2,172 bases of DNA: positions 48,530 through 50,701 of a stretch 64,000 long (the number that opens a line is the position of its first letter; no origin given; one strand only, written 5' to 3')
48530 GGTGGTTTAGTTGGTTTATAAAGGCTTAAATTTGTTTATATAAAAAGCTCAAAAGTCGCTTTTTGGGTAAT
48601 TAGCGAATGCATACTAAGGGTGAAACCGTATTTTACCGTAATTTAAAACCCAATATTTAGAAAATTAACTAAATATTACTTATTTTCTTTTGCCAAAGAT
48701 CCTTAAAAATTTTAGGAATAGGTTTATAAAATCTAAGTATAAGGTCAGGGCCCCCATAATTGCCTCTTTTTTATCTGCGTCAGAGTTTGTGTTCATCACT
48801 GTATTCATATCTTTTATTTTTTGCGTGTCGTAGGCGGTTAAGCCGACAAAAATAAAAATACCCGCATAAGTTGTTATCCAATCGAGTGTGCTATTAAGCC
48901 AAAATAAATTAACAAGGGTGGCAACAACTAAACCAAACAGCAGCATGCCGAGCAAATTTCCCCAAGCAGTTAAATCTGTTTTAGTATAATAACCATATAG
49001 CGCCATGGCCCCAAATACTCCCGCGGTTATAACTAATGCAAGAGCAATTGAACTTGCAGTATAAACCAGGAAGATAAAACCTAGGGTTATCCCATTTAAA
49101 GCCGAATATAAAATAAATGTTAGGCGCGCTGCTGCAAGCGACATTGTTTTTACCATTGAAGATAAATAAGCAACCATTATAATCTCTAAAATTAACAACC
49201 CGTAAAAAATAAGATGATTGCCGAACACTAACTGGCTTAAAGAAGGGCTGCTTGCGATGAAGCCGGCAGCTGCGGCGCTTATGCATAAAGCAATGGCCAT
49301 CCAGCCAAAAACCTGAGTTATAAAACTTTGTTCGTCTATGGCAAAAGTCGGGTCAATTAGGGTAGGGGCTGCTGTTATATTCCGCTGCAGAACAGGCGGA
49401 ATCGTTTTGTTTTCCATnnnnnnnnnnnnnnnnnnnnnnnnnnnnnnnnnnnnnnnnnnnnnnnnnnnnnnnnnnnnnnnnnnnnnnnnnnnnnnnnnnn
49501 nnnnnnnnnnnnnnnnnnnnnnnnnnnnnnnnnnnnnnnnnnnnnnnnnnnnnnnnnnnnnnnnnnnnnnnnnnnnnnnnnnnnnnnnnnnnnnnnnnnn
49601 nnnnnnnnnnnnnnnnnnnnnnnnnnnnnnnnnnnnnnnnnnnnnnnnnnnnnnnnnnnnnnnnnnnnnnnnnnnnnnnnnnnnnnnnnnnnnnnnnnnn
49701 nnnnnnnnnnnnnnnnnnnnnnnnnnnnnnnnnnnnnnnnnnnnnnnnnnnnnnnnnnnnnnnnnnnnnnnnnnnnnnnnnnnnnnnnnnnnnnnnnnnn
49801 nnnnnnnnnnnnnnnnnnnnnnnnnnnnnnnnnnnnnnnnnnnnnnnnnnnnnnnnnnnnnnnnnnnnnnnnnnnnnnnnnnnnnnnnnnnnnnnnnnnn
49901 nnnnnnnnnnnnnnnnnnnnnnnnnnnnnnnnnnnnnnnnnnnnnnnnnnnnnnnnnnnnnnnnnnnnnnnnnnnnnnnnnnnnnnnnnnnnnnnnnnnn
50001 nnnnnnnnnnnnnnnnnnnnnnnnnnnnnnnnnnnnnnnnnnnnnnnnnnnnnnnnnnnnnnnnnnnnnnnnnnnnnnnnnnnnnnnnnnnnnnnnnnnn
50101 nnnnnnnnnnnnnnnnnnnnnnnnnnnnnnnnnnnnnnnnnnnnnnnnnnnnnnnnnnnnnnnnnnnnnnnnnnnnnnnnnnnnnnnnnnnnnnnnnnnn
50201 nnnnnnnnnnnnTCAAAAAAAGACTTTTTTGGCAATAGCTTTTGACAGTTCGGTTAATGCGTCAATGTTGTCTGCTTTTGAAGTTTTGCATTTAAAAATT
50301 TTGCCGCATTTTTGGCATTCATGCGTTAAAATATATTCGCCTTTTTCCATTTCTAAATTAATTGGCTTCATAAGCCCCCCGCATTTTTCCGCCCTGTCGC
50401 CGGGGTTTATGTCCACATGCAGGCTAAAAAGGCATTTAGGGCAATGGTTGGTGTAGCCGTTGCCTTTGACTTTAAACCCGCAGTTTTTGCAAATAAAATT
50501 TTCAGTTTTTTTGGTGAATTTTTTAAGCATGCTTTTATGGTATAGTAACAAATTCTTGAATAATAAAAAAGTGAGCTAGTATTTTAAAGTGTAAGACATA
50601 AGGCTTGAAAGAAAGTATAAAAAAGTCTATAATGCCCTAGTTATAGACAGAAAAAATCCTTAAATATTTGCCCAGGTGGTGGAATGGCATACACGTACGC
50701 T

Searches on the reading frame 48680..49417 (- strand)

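Call 22: search_protein_families(library=pfam, proteins=[window:48680-49417:-], max_evalue=0.001)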
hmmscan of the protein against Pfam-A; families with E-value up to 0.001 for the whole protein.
window:48680-49417:- (245 aa): 2 families
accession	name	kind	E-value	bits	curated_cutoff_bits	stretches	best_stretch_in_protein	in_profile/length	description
PF01027.25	Bax1-I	-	4.6e-53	180.5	34.1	1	30-241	1-207/207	Inhibitor of apoptosis-promoting Bax1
PF12811.12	BaxI_1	-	4.3e-06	26.9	26.2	1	33-241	27-228/233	Bax inhibitor 1 like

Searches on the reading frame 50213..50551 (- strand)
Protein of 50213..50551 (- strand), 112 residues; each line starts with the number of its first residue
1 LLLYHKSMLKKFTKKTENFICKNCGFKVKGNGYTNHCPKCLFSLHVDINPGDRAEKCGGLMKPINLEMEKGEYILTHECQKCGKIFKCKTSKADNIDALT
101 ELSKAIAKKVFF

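Call 4: search_protein_families(library=pfam, proteins=[window:50213-50551:-], max_evalue=1)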
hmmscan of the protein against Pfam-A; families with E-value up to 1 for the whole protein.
window:50213-50551:- (112 aa): 19 families
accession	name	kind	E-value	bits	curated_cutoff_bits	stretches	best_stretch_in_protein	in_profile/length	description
PF12647.12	RNHCP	-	1.4e-27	95.9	24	1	17-98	2-88/90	RNHCP domain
PF23455.1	DUF7129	-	6.7e-05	23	30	1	14-40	7-33/45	Domain of unknown function (DUF7129)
PF08209.17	Sgf11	-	0.00016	21.6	26.4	1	16-41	2-27/33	Sgf11 (transcriptional regulation protein)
PF03107.22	C1_2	-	0.0013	19.5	26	1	5-46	3-45/48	C1 domain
PF21349.2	RUBY_RBDX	-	0.0015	18.4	26.5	1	20-40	2-22/30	Rubrerythrin, rubredoxin-like domain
PF07282.18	Cas12f1-like_TNB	-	0.0068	17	26.3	1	20-49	30-55/60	Cas12f1-like, TNB domain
PF14803.11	Zn_ribbon_Nudix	-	0.011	16.1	25.6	0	57-86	6-32/34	Nudix N-terminal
PF19882.4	DUF6355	-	0.015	15.9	26.6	1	23-64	2-41/61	Family of unknown function (DUF6355)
PF01155.25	HypA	-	0.037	14.5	28.9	1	13-51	65-102/112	Hydrogenase/urease nickel incorporation, metallochaperone, hypA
PF23458.2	DUF7130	-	0.062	13.6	35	0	5-40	40-76/89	Domain of unknown function (DUF7130)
PF08271.17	Zn_Ribbon_TF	-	0.38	10.8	29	1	15-28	16-29/43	TFIIB zinc-binding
PF14353.12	CpXC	-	0.41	11.1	25.4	0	78-112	2-36/121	CpXC protein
PF13453.11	Zn_ribbon_TFIIB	-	0.54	10.2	22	0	57-83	5-26/41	Transcription factor zinc-finger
PF18912.6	DZR_2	-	0.56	10.5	27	0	17-40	35-55/56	Double zinc ribbon domain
PF05129.18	Zn_ribbon_Elf1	-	0.65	10.6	29.8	1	62-97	32-68/79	Transcription elongation factor Elf1 like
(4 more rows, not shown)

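Call 5: search_protein_families(library=ncbifam, proteins=[window:50213-50551:-], max_evalue=1)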
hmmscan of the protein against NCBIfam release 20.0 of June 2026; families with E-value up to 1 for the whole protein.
window:50213-50551:- (112 aa): 8 families
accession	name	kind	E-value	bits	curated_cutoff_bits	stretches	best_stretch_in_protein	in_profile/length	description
NF045767.1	RuberyRbr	equivalog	0.00044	20.3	200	1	12-42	151-182/194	rubrerythrin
NF008755.0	PRK11788.1-3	equivalog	0.0041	16.5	430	1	6-40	341-373/388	lipopolysaccharide assembly protein LapB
NF008757.0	PRK11788.1-5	equivalog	0.0047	16.1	363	1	6-40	341-373/388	lipopolysaccharide assembly protein LapB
NF045720.1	rubredox_RCKP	subfamily_domain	0.055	13.1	45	1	19-40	4-25/34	RCKP-type rubredoxin-like domain-containing protein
NF047723.1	TransFacS4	equivalog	0.07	13.6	120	0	28-57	54-83/90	transcription factor S4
NF033497.1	rubre_like_arch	subfamily_domain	0.088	12.5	32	0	21-40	3-22/34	rubrerythrin-like domain-containing protein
NF001646.0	PRK00420.1-3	equivalog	0.16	12.3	117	0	64-84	8-28/117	hypothetical protein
TIGR00100.1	hypA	equivalog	0.43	10.7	88.1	1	16-61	52-97/116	hydrogenase maturation nickel metallochaperone HypA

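Call 60: search_protein_families(library=pfam, alignment_id=A4, max_evalue=0.0001)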
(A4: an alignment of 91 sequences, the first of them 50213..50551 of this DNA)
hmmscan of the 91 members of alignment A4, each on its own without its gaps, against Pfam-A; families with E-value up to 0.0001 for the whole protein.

A. member 1, window:50213-50551:- (112 aa): 2 families
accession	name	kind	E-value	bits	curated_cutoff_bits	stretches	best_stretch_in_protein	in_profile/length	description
PF12647.12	RNHCP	-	1.4e-27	95.9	24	1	17-98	2-88/90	RNHCP domain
PF23455.1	DUF7129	-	6.7e-05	23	30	0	14-40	7-33/45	Domain of unknown function (DUF7129)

B. families by the number of members that match (of 91 scanned): 92 families (the first 25 are shown)
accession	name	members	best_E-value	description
PF14681.12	UPRTase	12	1.4e-66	Uracil phosphoribosyltransferase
PF00156.33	Pribosyltran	6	4.9e-10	Phosphoribosyl transferase domain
PF00152.25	tRNA-synt_2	5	5.8e-44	tRNA synthetases class II (D, K and N)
PF02142.27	MGS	3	2.5e-12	MGS-like domain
PF03358.20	FMN_red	2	2.3e-32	NADPH-dependent FMN reductase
PF01979.26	Amidohydro_1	2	7.4e-20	Amidohydrolase family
PF13470.12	PIN_3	2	5.1e-17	PIN domain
PF01467.32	CTP_transf_like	2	2.1e-13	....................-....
PF02934.20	GatB_N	1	1.1e-110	GatB/GatE catalytic domain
PF01180.27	DHO_dh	1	3.2e-73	Dihydroorotate dehydrogenase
PF01008.23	IF-2B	1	7.7e-59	Initiation factor 2 subunit family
PF01071.24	GARS_A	1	8.1e-58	Phosphoribosylglycinamide synthetase, ATP-grasp (A) domain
PF01715.23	IPPT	1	3.7e-55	IPP transferase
PF06508.19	QueC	1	1.9e-54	Queuosine biosynthesis protein QueC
PF01790.23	LGT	1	7.6e-53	Prolipoprotein diacylglyceryl transferase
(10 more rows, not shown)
